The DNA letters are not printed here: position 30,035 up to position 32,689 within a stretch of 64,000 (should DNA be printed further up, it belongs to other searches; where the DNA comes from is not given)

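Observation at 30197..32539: Fused E1-YcaO heterocyclase with no cognate FMN dehydrogenase nearby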

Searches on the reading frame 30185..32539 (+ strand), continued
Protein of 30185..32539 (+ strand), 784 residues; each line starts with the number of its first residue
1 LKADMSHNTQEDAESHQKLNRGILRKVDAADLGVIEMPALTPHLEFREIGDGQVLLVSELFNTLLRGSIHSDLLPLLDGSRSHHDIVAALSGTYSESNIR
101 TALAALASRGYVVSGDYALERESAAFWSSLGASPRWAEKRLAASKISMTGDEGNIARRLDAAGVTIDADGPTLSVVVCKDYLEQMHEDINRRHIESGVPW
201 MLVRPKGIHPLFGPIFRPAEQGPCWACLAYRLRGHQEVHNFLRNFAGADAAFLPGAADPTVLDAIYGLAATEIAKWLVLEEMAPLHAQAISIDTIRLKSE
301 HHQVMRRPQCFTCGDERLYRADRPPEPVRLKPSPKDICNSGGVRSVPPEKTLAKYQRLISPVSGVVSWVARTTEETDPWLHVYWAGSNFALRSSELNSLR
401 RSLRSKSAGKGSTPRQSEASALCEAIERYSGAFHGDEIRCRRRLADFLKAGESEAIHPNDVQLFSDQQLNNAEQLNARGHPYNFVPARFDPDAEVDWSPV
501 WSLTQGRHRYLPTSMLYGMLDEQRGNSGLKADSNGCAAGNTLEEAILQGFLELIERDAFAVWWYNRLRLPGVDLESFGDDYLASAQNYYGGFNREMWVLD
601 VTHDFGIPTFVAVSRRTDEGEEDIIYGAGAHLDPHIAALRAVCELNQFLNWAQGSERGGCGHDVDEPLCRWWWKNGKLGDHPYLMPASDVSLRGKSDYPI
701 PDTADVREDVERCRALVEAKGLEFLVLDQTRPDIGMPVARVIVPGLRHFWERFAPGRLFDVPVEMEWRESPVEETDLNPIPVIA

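Call 22: search_protein_families(library=ncbifam, proteins=[L001:8137-9984:+, L002:15160-16434:+, L001:12362-13495:+], max_evalue=0.001)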
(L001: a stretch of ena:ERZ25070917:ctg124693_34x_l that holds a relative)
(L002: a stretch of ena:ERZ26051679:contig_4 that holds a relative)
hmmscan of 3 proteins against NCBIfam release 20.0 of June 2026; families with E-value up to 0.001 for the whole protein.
L001:8137-9984:+ (615 aa): 11 families
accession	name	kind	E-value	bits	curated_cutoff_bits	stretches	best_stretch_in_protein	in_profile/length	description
NF033543.2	transpos_IS256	equivalog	1.6e-36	126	150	1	1-111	205-319/338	IS256 family transposase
NF053785.1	DcplphribOxDprE1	equivalog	4.6e-18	65.6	500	1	195-369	8-183/449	decaprenylphosphoryl-beta-D-ribose oxidase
NF041227.1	BagG_FevA2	exception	7.4e-18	64.4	850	1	194-372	37-213/455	bagremycin/ferroverdin biosynthesis FAD-dependent oxygenase BagG/FevA2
TIGR01679.1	bact_FAD_ox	subfamily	2.7e-16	59.5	292.25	1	202-398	11-202/419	FAD-linked oxidoreductase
NF041226.1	BagK_FevA1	equivalog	5e-16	58.2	800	1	194-369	32-206/453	bagremycin/ferroverdin biosynthesis FAD-dependent oxygenase BagK/FevA1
TIGR01678.1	FAD_lactone_ox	subfamily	5.6e-14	51.9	396.8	1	202-369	14-181/438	sugar 1,4-lactone oxidase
NF049975.1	2HglutDHaseYdiJ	equivalog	5.1e-09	34.5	1350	1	199-344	48-199/1018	D-2-hydroxyglutarate dehydrogenase YdiJ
TIGR00387.1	glcD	equivalog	6.3e-08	31.9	567.9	1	206-373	1-177/413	glycolate oxidase subunit GlcD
TIGR01676.1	GLDHase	equivalog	9.1e-08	31.3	458.25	1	206-363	65-222/541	L-galactonolactone dehydrogenase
NF008408.0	PRK11230.1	equivalog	1.1e-07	30.7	897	1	199-372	52-233/499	glycolate oxidase subunit GlcD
NF008439.0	PRK11282.1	equivalog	5.5e-05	22.2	284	1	211-373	7-177/358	glycolate oxidase subunit GlcE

L002:15160-16434:+ (424 aa): 1 family
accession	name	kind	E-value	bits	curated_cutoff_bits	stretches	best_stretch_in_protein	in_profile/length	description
NF033113.0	halo_ClmS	equivalog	0.00044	18.9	900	0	10-171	3-169/570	chloramphenicol-biosynthetic FADH2-dependent halogenase CmlS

L001:12362-13495:+ (377 aa): 0 families

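Call 23: find_related_loci(query=window:30197-32539:+, collection=genome_contigs, flank=10000)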
Query window:30197-32539:+ (780 aa) in genome_contigs; peptide patterns used: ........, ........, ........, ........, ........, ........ (x = any residue, [..] = any of these).
87 stretches matched a pattern; 64 encode a relative of the query (tblastn E <= 1e-3); 64 distinct loci.
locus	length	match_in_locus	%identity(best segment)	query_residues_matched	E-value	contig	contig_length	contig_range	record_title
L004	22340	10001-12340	79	1-780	0e+0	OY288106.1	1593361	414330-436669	MAG: uncultured candidatus Porisulfidus sp. isolate caeacd0d-8b14-42db-aaa0-72ba3dde193c genome assembly, chromosome: 1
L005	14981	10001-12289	73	18-780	0e+0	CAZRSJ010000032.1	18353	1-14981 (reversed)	MAG TPA_asm: uncultured Chromatiales bacterium isolate SRP109090_co1_9 genome assembly, contig: NODE_4354_length_18353_c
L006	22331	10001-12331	72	4-780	0e+0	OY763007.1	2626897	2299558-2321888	MAG: Nitrospirales bacterium isolate d9641d0a-9015-4cc2-bf8e-6a264f466c72 genome assembly, chromosome: 1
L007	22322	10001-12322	71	9-780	0e+0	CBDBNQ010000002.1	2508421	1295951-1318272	MAG: Nitrospirales bacterium isolate a682887b-61b0-46b6-b4c5-97f9e0a0637c genome assembly, contig: contig_2, whole genom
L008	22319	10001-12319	70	9-779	0e+0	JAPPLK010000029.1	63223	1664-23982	MAG: Nitrospira sp. isolate RHO3_bin_20 NODE_1073_length_63223_cov_349.880731, whole genome shotgun sequence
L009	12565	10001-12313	68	1-778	0e+0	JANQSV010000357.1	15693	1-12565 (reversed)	MAG: Pseudomonadales bacterium isolate IP30b_bin.5 k99_1074616, whole genome shotgun sequence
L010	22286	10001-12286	70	19-780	0e+0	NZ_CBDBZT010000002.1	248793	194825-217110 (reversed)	MAG: Candidatus Palauibacter sp. isolate d913a111-4b0a-4343-aa09-6fb2a46b27a4 contig_2, whole genome shotgun sequence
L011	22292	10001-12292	67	19-780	0e+0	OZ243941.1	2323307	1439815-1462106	MAG: Candidatus Poriferihabitaceae bacterium isolate 39e65027-350b-404d-9bbf-9fbc4c2fdd17 genome assembly, chromosome: 1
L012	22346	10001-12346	70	2-780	0e+0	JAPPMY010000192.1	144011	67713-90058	MAG: Rhodospirillales bacterium isolate RHO3_bin_58 NODE_260_length_144011_cov_26.858894, whole genome shotgun sequence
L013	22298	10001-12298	66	19-780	0e+0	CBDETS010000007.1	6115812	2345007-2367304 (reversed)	MAG: Paracoccaceae bacterium isolate d64af6e7-52e0-4969-a89a-2429f2ada3a2 genome assembly, contig: contig_6, whole genom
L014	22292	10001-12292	65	19-780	0e+0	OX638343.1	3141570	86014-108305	MAG: Arenicellales bacterium isolate d1c8b661-5284-4c74-b01a-eedef1cd8940 genome assembly, chromosome: 1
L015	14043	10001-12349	68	4-780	0e+0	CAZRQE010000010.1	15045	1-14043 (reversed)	MAG TPA_asm: uncultured Gemmatimonadaceae bacterium isolate SRP338948_co1_128 genome assembly, contig: k141_451338, whol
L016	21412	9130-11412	66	19-779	0e+0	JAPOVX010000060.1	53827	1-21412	MAG: Rhodobacteraceae bacterium isolate COS2_bin_10 NODE_294_length_53827_cov_7.38377, whole genome shotgun sequence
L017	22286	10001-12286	66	19-779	0e+0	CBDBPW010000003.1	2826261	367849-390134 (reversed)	MAG: Paracoccaceae bacterium isolate 54bceaf8-0355-482a-8c1c-721e8d2b0488 genome assembly, contig: contig_3, whole genom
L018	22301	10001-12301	67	19-780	0e+0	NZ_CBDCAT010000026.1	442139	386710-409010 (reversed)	MAG: Candidatus Poriferisocius sp. isolate 6a58050e-6236-4a06-828a-e3003a3fcb77 contig_26, whole genome shotgun sequence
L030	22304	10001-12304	64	11-780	0e+0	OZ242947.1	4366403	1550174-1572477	MAG: Longimicrobiales bacterium isolate 6a20f8b5-db70-4629-8ce6-c1477a6cfa53 genome assembly, chromosome: 1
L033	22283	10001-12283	64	18-780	0e+0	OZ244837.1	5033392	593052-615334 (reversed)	MAG: Longimicrobiales bacterium isolate 48aeeb49-8e18-4534-9786-cea19b553b3a genome assembly, chromosome: 1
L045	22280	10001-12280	63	18-780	0e+0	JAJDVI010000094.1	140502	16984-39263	MAG: Acidobacteria bacterium isolate jk18x22bins.33 k141_568368, whole genome shotgun sequence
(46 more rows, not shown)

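Call 36: search_dna_similar(query=window:30197-32539:+, collection=plasmids, mode=protein, max_rows=30, max_evalue=1e-10)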
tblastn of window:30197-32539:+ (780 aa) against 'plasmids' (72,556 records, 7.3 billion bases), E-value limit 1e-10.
Records with a match: 186; places in all: 191; records where one place covers at least 80% of the query: 23.
Best place of each record, by identity: <60% 186.
By first word of the organism name: Rhizobium 116; Streptomyces 17; Bacillus 6; Azospirillum 5; Sinorhizobium 5; Burkholderia 4; Gloeothece 3; Nostoc 3; Paracoccus 3; Streptococcus 3; and 20 more.
By predicted mobility (MOB-suite, as given by PLSDB): non-mobilizable 121; mobilizable 43; conjugative 22.
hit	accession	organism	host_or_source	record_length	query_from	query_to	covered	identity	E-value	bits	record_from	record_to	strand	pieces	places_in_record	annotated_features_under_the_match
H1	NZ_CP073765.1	Methylovirgula sp. HY1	soil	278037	50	776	93%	42.7%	3e-159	519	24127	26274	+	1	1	TOMM precursor leader peptide-binding protein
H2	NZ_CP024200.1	Thalassospira marina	-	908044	31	779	96%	40.2%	2e-157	514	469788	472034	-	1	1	TOMM precursor leader peptide-binding protein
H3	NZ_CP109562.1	Streptomyces sp. NBC_01383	-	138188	39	779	95%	39.7%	4e-141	467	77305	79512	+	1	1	TOMM precursor leader peptide-binding protein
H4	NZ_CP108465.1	Streptomyces sp. NBC_01260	-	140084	39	779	95%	39.7%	4e-141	467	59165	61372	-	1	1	TOMM precursor leader peptide-binding protein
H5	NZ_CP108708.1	Streptomyces sp. NBC_01003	-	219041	39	779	95%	39.6%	3e-143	473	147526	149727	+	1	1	TOMM precursor leader peptide-binding protein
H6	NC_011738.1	Gloeothece citriformis PCC 7424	-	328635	23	778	97%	38.8%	1e-162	530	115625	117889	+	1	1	TOMM precursor leader peptide-binding protein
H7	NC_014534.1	Gloeothece verrucosa PCC 7822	fresh water in rice field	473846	30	778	96%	39.0%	1e-152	500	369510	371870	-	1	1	TOMM precursor leader peptide-binding protein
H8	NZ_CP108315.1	Streptomyces sp. NBC_00008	-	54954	39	779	91%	41.2%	1e-126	503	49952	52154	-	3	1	TOMM precursor leader peptide-binding protein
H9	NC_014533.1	Gloeothece verrucosa PCC 7822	fresh water in rice field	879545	29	774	96%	39.0%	8e-156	509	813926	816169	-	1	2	TOMM precursor leader peptide-binding protein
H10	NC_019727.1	Calothrix sp. PCC 6303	-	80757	9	778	99%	37.8%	1e-151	498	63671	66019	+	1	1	TOMM precursor leader peptide-binding protein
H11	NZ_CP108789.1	Streptomyces sp. NBC_00887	-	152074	38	779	95%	38.8%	3e-134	447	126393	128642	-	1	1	TOMM precursor leader peptide-binding protein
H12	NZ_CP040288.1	Nostoc sp. C057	Phaeoceros,pure culture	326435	30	779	96%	38.2%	1e-152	500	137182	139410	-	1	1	TOMM precursor leader peptide-binding protein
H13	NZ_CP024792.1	Nostoc flagelliforme CCNUN1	cell culture,desert soil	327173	13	778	98%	37.3%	5e-153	501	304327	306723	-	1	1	TOMM precursor leader peptide-binding protein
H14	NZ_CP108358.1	Streptomyces sp. NBC_01351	-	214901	39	779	95%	38.5%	3e-140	464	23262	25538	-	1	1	TOMM precursor leader peptide-binding protein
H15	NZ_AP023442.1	Nostoc sp. MS1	-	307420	49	778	94%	39.1%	1e-157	515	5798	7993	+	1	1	TOMM precursor leader peptide-binding protein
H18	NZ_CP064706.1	Bradyrhizobium sp. 155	Acmispon strigosus,cell culture,root ...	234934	44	779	94%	36.1%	2e-124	419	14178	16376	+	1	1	TOMM precursor leader peptide-binding protein | SagB family peptide dehydrogenase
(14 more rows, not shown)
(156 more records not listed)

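Call 37: get_annotated_region(hit=H1, flank=8000)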
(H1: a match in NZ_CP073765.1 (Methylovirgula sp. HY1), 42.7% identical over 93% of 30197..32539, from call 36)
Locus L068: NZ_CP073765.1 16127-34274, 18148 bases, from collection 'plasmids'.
description: Methylovirgula sp. HY1 plasmid pHY1, complete sequence
organism: Methylovirgula sp. HY1 (NCBI taxid 2822761)
taxonomy: Bacteria; Pseudomonadota; Alphaproteobacteria; Hyphomicrobiales; Beijerinckiaceae; Methylovirgula; Methylovirgula sp. HY1
host: -; source: soil; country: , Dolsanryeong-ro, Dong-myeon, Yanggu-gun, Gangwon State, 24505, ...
typing (MOB-suite, as given by PLSDB): non-mobilizable
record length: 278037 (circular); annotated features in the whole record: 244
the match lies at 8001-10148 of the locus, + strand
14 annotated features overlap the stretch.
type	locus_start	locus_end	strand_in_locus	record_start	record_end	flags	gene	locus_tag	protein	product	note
CDS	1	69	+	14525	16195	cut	-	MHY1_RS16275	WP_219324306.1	NAD(P)-binding protein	-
CDS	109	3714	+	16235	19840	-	nifJ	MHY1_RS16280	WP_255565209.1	pyruvate:ferredoxin (flavodoxin) oxidoreductase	GO:0022900 - electron transport chain [Evidence IEA]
CDS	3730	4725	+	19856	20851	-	-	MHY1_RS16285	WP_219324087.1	dihydroorotate dehydrogenase-like protein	-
CDS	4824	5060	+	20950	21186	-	-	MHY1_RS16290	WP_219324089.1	hypothetical protein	-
CDS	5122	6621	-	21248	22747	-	-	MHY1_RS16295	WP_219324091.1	multicopper oxidase family protein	-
CDS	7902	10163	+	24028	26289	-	-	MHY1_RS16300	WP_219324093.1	TOMM precursor leader peptide-binding protein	-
CDS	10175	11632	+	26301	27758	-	-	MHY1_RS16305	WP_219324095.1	SagB family peptide dehydrogenase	-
CDS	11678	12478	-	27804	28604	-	-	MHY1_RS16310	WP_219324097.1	VOC family protein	-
CDS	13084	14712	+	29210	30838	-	ccoN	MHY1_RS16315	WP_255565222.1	cytochrome-c oxidase, cbb3-type subunit I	-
CDS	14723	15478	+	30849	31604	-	ccoO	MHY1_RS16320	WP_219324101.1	cytochrome-c oxidase, cbb3-type subunit II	-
CDS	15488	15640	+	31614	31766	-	-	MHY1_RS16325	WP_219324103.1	cbb3-type cytochrome c oxidase subunit 3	-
CDS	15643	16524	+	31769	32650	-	ccoP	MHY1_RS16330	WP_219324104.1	cytochrome-c oxidase, cbb3-type subunit III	-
CDS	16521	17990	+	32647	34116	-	ccoG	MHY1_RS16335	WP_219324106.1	cytochrome c oxidase accessory protein CcoG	GO:0008535 - respiratory chain complex IV assembly [Evidence IEA]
CDS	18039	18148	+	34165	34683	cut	-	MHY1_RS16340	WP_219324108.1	FixH family protein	-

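Call 38: get_annotated_region(hit=H18, flank=6000)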
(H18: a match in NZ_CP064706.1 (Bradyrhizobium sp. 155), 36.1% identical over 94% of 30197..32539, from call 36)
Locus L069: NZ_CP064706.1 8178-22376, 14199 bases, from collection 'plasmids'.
description: Bradyrhizobium sp. 155 plasmid p155_2, complete sequence
organism: Bradyrhizobium sp. 155 (NCBI taxid 2782629)
taxonomy: Bacteria; Pseudomonadota; Alphaproteobacteria; Hyphomicrobiales; Nitrobacteraceae; Bradyrhizobium; Bradyrhizobium sp. 155
host: -; source: Acmispon strigosus,cell culture,root nodule; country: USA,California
typing (MOB-suite, as given by PLSDB): conjugative; replicon rep_cluster_506; relaxase MOBP,MOBP; mating-pair formation MPF_T
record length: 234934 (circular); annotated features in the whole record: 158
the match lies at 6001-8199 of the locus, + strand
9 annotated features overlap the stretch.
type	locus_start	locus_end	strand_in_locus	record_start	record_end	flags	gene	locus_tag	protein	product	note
CDS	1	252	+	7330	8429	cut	-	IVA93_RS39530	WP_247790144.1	IS3 family transposase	-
CDS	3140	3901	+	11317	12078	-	-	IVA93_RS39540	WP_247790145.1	glucose 1-dehydrogenase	-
CDS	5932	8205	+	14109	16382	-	-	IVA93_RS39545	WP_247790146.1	TOMM precursor leader peptide-binding protein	-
CDS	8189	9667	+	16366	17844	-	-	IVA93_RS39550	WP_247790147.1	SagB family peptide dehydrogenase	-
CDS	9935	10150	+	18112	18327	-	-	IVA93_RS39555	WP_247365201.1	hypothetical protein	-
CDS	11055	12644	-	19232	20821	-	-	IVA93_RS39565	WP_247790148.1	IS66 family transposase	-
CDS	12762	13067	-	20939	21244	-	tnpB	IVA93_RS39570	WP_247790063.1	IS66 family insertion sequence element accessory protein TnpB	-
CDS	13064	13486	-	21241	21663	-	-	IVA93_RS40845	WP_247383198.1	transposase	GO:0006313 - DNA transposition [Evidence IEA]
CDS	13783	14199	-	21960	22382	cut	-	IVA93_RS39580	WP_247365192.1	transposase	GO:0006313 - DNA transposition [Evidence IEA]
